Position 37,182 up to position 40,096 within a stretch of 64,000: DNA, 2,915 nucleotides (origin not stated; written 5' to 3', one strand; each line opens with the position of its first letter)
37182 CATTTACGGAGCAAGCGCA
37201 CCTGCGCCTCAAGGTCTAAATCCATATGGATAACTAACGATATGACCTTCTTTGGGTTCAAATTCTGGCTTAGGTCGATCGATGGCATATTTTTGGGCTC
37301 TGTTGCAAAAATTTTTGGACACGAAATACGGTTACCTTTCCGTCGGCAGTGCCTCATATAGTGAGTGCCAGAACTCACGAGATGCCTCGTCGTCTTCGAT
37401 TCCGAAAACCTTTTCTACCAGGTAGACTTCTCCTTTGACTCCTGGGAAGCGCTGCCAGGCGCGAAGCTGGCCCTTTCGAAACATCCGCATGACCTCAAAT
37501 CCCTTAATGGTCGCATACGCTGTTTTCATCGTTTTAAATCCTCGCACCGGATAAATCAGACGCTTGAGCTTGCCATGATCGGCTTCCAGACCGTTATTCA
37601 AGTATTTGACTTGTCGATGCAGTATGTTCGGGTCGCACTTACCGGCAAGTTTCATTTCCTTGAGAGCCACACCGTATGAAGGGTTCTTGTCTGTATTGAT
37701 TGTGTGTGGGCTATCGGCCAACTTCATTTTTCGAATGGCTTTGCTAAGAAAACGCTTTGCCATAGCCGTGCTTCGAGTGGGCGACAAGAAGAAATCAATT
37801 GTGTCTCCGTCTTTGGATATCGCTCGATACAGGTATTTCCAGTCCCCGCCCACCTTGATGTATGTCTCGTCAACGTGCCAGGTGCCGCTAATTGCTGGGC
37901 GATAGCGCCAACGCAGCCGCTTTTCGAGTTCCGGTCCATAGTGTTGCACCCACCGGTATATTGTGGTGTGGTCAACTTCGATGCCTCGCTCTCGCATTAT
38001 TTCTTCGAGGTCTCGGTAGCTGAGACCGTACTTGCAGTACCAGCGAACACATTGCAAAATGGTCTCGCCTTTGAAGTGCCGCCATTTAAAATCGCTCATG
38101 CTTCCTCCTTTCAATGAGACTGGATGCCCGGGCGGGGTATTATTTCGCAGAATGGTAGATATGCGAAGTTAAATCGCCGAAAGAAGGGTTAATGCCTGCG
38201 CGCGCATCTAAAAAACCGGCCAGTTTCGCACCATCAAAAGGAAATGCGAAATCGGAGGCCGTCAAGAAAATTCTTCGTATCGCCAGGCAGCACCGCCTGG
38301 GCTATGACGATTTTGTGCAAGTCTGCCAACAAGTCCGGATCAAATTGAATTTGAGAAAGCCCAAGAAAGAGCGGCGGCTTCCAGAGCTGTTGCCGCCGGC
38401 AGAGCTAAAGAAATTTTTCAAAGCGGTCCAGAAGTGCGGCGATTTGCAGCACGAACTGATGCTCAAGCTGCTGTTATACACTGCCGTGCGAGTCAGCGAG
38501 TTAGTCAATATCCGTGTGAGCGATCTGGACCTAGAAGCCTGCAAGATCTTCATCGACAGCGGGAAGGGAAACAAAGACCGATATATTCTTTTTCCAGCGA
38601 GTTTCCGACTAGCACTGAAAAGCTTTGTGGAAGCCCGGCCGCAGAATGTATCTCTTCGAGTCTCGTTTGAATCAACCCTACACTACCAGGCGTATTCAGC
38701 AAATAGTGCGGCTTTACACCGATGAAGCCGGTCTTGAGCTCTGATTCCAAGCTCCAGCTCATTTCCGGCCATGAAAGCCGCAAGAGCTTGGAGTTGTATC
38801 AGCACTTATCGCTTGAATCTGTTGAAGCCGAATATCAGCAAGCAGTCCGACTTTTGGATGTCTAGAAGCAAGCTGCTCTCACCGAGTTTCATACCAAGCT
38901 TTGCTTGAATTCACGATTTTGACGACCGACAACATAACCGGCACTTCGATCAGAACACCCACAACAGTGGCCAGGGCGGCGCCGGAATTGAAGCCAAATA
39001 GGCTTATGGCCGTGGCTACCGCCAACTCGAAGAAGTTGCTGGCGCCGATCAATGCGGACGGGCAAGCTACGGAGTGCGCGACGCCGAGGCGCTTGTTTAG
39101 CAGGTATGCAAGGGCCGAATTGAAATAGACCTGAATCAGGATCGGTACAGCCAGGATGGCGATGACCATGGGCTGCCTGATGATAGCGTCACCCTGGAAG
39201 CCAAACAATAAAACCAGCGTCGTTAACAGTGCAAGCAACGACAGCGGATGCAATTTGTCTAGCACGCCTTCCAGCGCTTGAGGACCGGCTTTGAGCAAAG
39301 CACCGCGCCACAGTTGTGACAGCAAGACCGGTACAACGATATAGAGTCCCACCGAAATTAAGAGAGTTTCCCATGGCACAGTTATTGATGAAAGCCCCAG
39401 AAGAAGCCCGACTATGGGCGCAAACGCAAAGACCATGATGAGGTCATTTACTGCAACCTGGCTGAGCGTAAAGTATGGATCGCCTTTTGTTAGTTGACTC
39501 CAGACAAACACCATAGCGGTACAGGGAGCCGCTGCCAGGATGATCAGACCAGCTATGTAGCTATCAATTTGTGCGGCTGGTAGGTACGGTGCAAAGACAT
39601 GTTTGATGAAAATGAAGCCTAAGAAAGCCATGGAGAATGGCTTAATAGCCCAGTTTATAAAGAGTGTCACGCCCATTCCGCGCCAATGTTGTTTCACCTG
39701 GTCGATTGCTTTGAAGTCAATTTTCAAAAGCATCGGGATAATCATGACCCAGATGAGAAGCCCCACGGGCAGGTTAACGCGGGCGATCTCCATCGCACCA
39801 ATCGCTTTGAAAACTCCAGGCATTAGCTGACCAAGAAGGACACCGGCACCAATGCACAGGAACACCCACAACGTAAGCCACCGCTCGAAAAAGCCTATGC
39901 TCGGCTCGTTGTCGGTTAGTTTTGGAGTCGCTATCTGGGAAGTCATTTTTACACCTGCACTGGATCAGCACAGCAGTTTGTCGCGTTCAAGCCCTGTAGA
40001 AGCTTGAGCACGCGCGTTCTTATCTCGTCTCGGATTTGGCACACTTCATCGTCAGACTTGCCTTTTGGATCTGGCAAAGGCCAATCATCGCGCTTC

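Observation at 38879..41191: ars operon (arsR, ArsI-like VOC, LMW-PTP arsC, acr3) in which three different proteins end in a similar vicinal-cysteine CCA(D/P) tail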

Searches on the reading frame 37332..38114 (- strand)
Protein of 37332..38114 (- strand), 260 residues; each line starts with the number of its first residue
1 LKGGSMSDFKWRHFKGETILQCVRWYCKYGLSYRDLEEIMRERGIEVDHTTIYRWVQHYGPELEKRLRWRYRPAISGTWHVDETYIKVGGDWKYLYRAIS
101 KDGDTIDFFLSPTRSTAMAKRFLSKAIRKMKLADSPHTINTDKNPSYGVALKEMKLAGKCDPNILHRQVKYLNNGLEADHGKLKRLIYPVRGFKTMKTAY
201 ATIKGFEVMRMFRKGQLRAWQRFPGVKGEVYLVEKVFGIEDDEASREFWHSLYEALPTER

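Call 34: search_protein_families(library=pfam, proteins=[window:37332-38114:-])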
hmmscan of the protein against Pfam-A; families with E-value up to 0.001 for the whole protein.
window:37332-38114:- (260 aa): 3 families
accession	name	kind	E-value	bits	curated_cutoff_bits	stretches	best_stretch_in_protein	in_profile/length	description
PF13610.12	DDE_Tnp_IS240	-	2.6e-46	157.7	27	1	78-216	3-139/139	DDE domain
PF03050.20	DDE_Tnp_IS66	-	4.5e-07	30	23.1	1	24-125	14-125/284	Transposase IS66 family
PF00665.32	rve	-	2.3e-05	25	32.6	1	77-148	6-79/102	Integrase core domain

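Call 92: search_protein_families(library=ncbifam, proteins=[window:37332-38114:-], max_evalue=0.01)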
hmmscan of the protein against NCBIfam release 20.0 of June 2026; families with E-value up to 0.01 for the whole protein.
window:37332-38114:- (260 aa): 5 families
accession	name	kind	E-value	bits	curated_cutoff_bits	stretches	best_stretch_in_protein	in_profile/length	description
NF033587.1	transpos_IS6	equivalog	2.3e-79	265.8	125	1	9-214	1-202/202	IS6 family transposase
NF033517.1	transpos_IS66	equivalog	6.8e-09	35.3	180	1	27-126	100-202/387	IS66 family transposase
NF033577.2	transpos_IS481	equivalog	8.8e-06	25.4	224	1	17-149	62-202/284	IS481 family transposase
NF033516.0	transpos_IS3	equivalog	1.7e-05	24.3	160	1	32-205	151-346/369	IS3 family transposase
NF041731.2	transpos_ISH6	equivalog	0.0086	14.8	240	0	20-65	119-163/414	ISH6 family transposase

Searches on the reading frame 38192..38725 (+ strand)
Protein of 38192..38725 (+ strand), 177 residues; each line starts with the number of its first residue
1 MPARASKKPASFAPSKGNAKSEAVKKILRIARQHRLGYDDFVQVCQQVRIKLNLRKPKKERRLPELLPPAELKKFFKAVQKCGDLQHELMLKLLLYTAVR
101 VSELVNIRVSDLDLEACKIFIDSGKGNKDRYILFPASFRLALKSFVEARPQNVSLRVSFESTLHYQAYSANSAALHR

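Call 34: search_protein_families(library=pfam, proteins=[window:38192-38725:+])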
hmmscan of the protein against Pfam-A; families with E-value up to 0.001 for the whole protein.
window:38192-38725:+ (177 aa): 1 family
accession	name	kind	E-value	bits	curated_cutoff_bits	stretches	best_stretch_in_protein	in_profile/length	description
PF00589.27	Phage_integrase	-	5.4e-14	52.8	27.1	1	67-149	3-86/172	Phage integrase family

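Call 92: search_protein_families(library=ncbifam, proteins=[window:38192-38725:+], max_evalue=0.01)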
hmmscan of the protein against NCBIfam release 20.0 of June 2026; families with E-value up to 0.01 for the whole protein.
window:38192-38725:+ (177 aa): 9 families
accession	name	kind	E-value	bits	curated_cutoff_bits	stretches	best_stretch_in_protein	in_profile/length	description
NF040815.2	recomb_XerA_Arch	equivalog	1.1e-20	74.3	220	1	47-155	76-182/263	site-specific tyrosine recombinase/integron integrase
TIGR02224.1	recomb_XerC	equivalog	1.3e-17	64.1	335.15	1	53-154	93-196/295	tyrosine recombinase XerC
TIGR02249.1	integrase_gron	subfamily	2.7e-17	63.1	265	1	45-149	80-180/315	integron integrase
NF001399.0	PRK00283.1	subfamily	2.9e-16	59.6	279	1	47-154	94-203/300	tyrosine recombinase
TIGR02225.1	recomb_XerD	equivalog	2.5e-15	56.6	329.6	1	49-153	86-191/290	site-specific tyrosine recombinase XerD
NF011946.0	PRK15417.1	equivalog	1.5e-12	47.4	435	1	44-144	94-190/337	integron integrase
NF002331.0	PRK01287.1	subfamily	1.8e-08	33.7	371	1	54-134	128-211/365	site-specific tyrosine recombinase XerC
NF003462.0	PRK05084.1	equivalog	9.6e-07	27.8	267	1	90-155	200-264/360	tyrosine recombinase XerS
NF007370.0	PRK09870.1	subfamily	0.0011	18.6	221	1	65-125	11-72/200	tyrosine-type DNA invertase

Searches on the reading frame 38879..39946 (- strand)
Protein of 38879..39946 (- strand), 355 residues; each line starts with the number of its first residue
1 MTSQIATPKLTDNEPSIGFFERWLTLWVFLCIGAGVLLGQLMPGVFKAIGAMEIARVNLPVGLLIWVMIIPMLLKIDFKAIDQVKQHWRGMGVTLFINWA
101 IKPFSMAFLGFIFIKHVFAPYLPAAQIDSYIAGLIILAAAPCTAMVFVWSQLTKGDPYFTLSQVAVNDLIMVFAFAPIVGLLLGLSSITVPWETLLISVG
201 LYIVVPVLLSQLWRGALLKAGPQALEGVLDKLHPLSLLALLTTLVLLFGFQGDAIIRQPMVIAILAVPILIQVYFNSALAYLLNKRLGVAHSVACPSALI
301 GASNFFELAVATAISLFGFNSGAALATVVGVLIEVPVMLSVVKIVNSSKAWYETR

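Call 3: search_protein_families(library=pfam, proteins=[window:38879-39946:-])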
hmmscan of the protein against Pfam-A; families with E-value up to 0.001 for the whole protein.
window:38879-39946:- (355 aa): 2 families
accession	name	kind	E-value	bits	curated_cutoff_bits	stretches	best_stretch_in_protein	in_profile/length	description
PF01758.21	SBF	-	5.1e-29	101.8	24.3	1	63-256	2-189/191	Sodium Bile acid symporter family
PF13593.11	SBF_like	-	4.6e-05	23.3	25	1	27-333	2-296/313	SBF-like CPA transporter family (DUF4137)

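Call 4: search_protein_families(library=ncbifam, proteins=[window:38879-39946:-])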
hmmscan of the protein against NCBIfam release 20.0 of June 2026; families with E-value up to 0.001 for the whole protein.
window:38879-39946:- (355 aa): 1 family
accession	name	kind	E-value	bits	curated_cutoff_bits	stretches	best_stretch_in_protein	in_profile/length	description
TIGR00832.1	acr3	equivalog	8e-115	383.6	282.8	1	18-344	2-326/327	ACR3 family arsenite efflux transporter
